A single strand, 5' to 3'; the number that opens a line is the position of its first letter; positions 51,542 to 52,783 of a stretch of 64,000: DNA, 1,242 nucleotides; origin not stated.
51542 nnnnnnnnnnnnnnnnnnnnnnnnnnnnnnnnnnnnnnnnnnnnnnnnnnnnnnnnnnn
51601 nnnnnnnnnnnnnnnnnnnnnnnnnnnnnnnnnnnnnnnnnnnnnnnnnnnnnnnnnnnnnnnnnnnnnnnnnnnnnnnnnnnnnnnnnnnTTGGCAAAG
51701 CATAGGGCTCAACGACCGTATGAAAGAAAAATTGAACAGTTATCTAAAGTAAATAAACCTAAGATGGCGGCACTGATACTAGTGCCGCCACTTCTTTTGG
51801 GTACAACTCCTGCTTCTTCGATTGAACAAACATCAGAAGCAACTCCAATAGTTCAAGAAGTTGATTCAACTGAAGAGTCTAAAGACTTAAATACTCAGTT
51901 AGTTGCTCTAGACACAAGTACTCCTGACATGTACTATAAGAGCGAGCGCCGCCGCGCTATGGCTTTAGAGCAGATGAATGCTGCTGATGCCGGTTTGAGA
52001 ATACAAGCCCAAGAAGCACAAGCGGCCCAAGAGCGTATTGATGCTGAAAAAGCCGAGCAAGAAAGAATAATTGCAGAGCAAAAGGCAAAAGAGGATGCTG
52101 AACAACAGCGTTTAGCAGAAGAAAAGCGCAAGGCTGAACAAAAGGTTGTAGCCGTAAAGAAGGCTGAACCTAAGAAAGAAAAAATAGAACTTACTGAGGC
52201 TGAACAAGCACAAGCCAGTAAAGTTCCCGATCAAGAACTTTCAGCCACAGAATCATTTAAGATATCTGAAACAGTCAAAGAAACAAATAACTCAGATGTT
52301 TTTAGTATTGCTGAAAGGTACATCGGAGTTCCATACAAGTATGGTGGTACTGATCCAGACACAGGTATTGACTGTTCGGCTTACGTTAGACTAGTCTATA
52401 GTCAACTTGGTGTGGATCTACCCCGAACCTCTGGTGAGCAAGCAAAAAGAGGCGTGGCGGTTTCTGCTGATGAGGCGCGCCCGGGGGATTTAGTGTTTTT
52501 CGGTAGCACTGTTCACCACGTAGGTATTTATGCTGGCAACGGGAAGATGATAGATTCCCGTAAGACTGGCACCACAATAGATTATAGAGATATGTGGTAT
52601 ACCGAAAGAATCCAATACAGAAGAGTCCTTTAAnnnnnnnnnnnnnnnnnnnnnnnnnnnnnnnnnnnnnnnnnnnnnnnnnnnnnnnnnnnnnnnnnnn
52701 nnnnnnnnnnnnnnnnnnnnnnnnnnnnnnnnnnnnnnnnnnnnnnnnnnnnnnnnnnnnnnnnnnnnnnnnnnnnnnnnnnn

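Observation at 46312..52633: Cluster of tail fiber, GH6-like hydrolase, beta-helix depolymerase and a signal-peptide NlpC/P60 peptidase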

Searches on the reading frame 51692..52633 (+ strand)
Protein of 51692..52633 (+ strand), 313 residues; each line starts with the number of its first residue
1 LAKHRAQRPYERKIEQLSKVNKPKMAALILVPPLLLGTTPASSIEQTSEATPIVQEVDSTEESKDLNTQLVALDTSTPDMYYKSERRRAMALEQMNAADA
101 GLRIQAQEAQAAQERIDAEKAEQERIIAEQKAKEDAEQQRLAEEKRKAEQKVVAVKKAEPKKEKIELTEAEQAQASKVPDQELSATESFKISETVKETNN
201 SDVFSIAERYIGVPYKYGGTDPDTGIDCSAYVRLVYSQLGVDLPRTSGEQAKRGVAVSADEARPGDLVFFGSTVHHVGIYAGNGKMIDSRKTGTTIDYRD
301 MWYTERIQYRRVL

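Call 3: search_protein_families(library=pfam, proteins=[window:51692-52633:+], max_evalue=0.1)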
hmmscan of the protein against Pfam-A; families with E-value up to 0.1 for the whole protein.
window:51692-52633:+ (313 aa): 5 families
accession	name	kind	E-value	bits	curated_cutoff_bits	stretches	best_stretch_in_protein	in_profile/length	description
PF00877.26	NLPC_P60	-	3e-26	91.9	23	1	212-301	1-91/105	NlpC/P60 family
PF05262.16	Borrelia_P83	-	0.00023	20.2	33.6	1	61-208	189-335/489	Borrelia P83/100 protein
PF05708.18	Peptidase_C92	-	0.0008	19.9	27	1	194-245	75-127/166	Permuted papain-like amidase enzyme, YaeF/YiiX, C92 family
PF05257.22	CHAP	-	0.0042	18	26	1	224-280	8-66/81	CHAP domain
PF02942.19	Flu_B_NS1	-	0.069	12.7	25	0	122-171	29-78/247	Influenza B non-structural protein (NS1)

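Call 4: search_protein_families(library=phrogs, proteins=[window:51692-52633:+], max_evalue=0.01)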
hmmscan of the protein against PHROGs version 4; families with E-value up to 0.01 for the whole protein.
window:51692-52633:+ (313 aa): 9 families
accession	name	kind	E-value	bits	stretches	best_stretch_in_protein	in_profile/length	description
phrog_329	-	tail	5.4e-33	115.2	1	111-311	431-655/949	minor tail protein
phrog_400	-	tail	1.3e-21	78.1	1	161-298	503-633/654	tail protein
phrog_12508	-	unknown function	1.4e-21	78.2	1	192-297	132-240/260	-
phrog_25111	-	tail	1.8e-15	58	1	203-301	215-316/333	tail protein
phrog_2810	-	head and packaging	9.1e-12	45.1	1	170-304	476-611/952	virion structural protein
phrog_1015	-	tail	9.3e-10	38.7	1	206-296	655-773/795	tail protein with lysin activity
phrog_20677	-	unknown function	2.2e-09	37.2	1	225-291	459-532/631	-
phrog_2677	-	tail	0.0023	18.9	0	258-287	228-257/295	tail protein with lysin activity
phrog_6654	-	unknown function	0.0027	18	1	199-295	18-105/428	-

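Call 17: search_solved_structures(query=window:51692-52633:+, max_evalue=0.001, show_alignments=2)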
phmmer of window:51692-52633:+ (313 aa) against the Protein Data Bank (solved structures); distinct sequences matched with E-value up to 0.001: 39.
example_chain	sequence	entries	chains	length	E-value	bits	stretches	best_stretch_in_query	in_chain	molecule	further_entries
4xcm_A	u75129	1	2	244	9.9e-19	71.1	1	204-296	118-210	Cell wall-binding endopeptidase-related protein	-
8v3w_H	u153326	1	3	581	3.3e-18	69.4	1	203-296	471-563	Hub-Hydrolase (CD1368)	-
8er5_A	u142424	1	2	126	9.7e-18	67.8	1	199-296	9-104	NlpC/P60 domain-containing protein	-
3h41_A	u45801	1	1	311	7.4e-17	64.9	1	201-296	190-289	NLP/P60 family protein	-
8ev4_A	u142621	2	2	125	5.7e-16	62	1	196-311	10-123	Clan CA, family C40, NlpC/P60 superfamily cysteine peptidase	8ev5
7cfl_A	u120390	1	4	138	1.3e-15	60.8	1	201-312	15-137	Putative cell wall hydrolase phosphatase-associated protein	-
8xud_I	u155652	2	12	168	1.4e-15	60.7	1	200-301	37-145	Murein DD-endopeptidase MepS/Murein LD-carboxypeptidase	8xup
2k1g_A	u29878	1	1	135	2e-15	60.2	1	210-301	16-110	Lipoprotein spr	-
6b8c_A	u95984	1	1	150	6.4e-15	58.6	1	198-300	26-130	NLP/P60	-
9ubf_A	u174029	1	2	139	7.4e-15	58.4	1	203-301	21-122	Cell wall hydrolase Tn916-like,CTn7-Orf16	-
4hpe_A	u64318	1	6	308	2.9e-14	56.4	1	203-301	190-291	Putative cell wall hydrolase Tn916-like,CTn1-Orf17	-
7v6s_A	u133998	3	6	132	3.8e-14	56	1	210-301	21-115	Murein DD-endopeptidase MepS/Murein LD-carboxypeptidase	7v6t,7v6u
4fdy_A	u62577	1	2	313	8.7e-14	54.8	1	204-282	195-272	Similar to lipoprotein, NLP/P60 family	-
8idc_E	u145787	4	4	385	7.1e-13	51.8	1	204-296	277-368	NlpC/P60 family protein | Probable endopeptidase MT2245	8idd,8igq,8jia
8wt3_A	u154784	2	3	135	8.7e-13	51.6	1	205-300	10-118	Peptidoglycan DL-endopeptidase CwlO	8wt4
2hbw_A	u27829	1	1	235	1.9e-10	43.9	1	186-290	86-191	NLP/P60 protein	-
6bim_A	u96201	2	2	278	9.2e-09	38.4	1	205-302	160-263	Clan CA, family C40, NlpC/P60 superfamily cysteine peptidase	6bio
6biq_A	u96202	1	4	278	1.1e-08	38.2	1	205-301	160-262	Clan CA, family C40, NlpC/P60 superfamily cysteine peptidase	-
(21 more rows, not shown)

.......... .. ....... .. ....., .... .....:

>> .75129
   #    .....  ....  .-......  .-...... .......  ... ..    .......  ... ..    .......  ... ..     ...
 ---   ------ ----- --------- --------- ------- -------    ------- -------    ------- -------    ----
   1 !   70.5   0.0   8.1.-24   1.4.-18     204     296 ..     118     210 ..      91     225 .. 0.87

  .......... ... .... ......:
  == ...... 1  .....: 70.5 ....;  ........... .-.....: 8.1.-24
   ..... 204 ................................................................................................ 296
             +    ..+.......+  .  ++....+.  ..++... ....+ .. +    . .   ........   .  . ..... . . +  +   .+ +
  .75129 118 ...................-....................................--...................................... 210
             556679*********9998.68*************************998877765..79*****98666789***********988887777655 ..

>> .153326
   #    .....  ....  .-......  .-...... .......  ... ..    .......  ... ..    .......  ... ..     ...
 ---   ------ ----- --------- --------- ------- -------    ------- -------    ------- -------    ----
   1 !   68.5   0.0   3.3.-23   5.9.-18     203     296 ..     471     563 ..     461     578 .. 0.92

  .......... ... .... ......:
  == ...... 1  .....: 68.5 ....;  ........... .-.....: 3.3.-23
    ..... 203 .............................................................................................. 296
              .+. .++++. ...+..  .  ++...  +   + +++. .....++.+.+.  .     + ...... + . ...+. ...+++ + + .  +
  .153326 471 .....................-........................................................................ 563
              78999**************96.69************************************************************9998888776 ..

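Call 21: search_dna_similar(query=window:51692-52633:+, collection=phages, mode=protein, max_rows=15)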
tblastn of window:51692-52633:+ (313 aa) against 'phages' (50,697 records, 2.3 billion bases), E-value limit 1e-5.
Records with a match: 264; places in all: 278; records where one place covers at least 80% of the query: 0.
Best place of each record, by identity: <60% 264.
By first word of the organism name: Streptomyces 108; Bacillus 41; Bacteriophage 34; Clostridium 21; Listeria 17; Clostridioides 10; Lactobacillus 8; Mycobacterium 7; Gordonia 6; Enterococcus 2; and 9 more.
By host as written in the record: - 47; Streptomyces griseus ATCC 10137 36; Streptomyces lividans JI 1326 26; Listeria monocytogenes 16; Clostridium difficile 12; Streptomyces scabiei RL-34 9; Streptomyces viridochromogenes DSM40736 9; Streptomyces mirabilis NRRL B-2400 6; and 52 more.
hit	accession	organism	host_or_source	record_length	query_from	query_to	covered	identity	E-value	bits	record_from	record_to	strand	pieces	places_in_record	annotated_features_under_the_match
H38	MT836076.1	Bacteriophage sp.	human fecal samples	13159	179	302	40%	40.9%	2e-23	106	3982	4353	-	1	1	record has no annotation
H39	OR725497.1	Streptomyces phage LuckySocke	Streptomyces lividans JI 1326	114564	202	313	36%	44.6%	1e-20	98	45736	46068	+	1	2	92: hypothetical protein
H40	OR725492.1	Streptomyces phage Alone3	Streptomyces lividans JI 1326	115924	202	313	36%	44.6%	1e-20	98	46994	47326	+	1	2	94: hypothetical protein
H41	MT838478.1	Bacteriophage sp.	human fecal samples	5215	203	313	35%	42.3%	2e-18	91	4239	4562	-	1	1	record has no annotation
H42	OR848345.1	Listeria phage LM 4-14-1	Listeria monocytogenes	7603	201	312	36%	41.4%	7e-19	93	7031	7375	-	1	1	record has no annotation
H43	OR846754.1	Listeria phage LM 4-11-1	Listeria monocytogenes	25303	201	312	36%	41.4%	7e-19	93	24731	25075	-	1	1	record has no annotation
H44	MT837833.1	Bacteriophage sp.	human fecal samples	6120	203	313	35%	41.4%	7e-18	90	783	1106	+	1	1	record has no annotation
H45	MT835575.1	Bacteriophage sp.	human fecal samples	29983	184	298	37%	39.5%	5e-17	87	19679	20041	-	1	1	record has no annotation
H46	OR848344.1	Listeria phage LM 4-14-1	Listeria monocytogenes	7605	201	312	36%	40.5%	2e-18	92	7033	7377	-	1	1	record has no annotation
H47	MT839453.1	Bacteriophage sp.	human fecal samples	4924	201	313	36%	39.8%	5e-18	90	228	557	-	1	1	record has no annotation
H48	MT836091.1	Bacteriophage sp.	human fecal samples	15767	174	303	42%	34.3%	7e-18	90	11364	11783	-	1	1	record has no annotation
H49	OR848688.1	Listeria phage LM 4-14-1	Listeria monocytogenes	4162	203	312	35%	40.4%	8e-22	101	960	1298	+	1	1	record has no annotation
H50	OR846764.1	Listeria phage LM 4-11-1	Listeria monocytogenes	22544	203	312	35%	40.4%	9e-22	101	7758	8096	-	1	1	record has no annotation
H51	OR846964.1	Listeria phage LM 4-11-1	Listeria monocytogenes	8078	203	312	35%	40.4%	1e-21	101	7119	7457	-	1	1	record has no annotation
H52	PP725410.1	Streptomyces phage GiJojo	Streptomyces mirabilis NRRL B-2400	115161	203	313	35%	39.6%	4e-18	91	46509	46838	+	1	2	84: hypothetical protein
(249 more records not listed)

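Call 60: find_homologous_proteins(query=window:51692-52633:+, max_evalue=1e-8)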
Query window:51692-52633:+ (313 aa): 5966 proteins with E <= 1e-8 among 8000 candidates; the best 120 are listed.
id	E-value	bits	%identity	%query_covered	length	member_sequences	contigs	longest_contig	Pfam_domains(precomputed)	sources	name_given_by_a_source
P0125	9.8e-195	663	100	100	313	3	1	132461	PF00877.26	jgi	-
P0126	8.2e-141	486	74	100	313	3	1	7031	PF00877.26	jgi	-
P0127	8.4e-53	198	42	34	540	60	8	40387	PF05257.23,PF23214.2,PF05708.19,PF22262.3,PF00877.26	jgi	jgi:cell wall-associated NlpC family hydrolase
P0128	2.0e-45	173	69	35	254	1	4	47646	PF00877.26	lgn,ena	-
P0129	2.5e-37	147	61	36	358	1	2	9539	PF00877.26,PF01464.26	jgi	jgi:peptidoglycan DL-endopeptidase CwlO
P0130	2.6e-35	140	40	37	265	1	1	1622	PF22262.3,PF00877.26,PF25459.2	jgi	jgi:cell wall-associated NlpC family hydrolase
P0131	2.4e-33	134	62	35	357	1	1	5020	PF00877.26,PF13406.12,PF01464.26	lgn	-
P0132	2.7e-33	134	42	36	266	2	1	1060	PF00877.26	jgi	jgi:cell wall-associated NlpC family hydrolase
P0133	7.1e-33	132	62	32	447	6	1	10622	PF00877.26,PF01464.26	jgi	jgi:cell wall-associated NlpC family hydrolase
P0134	1.4e-32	131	58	36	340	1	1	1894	PF00877.26,PF13406.12,PF01464.26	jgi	jgi:hypothetical protein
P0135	5.2e-32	129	47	51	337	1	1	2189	PF00877.26,PF01464.26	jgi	jgi:hypothetical protein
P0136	9.2e-32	129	58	35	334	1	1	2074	PF00877.26,PF01464.26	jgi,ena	-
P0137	1.2e-31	128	59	35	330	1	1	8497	PF00877.26,PF13406.12,PF01464.26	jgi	jgi:hypothetical protein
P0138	1.2e-31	128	58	35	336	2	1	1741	PF00877.26,PF01464.26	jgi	-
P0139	1.6e-31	128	59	35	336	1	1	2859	PF00877.26,PF01464.26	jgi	jgi:cell wall-associated NlpC family hydrolase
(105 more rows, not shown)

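Call 62: find_encoding_contigs(protein=P0126, flank=8000, max_places=2)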
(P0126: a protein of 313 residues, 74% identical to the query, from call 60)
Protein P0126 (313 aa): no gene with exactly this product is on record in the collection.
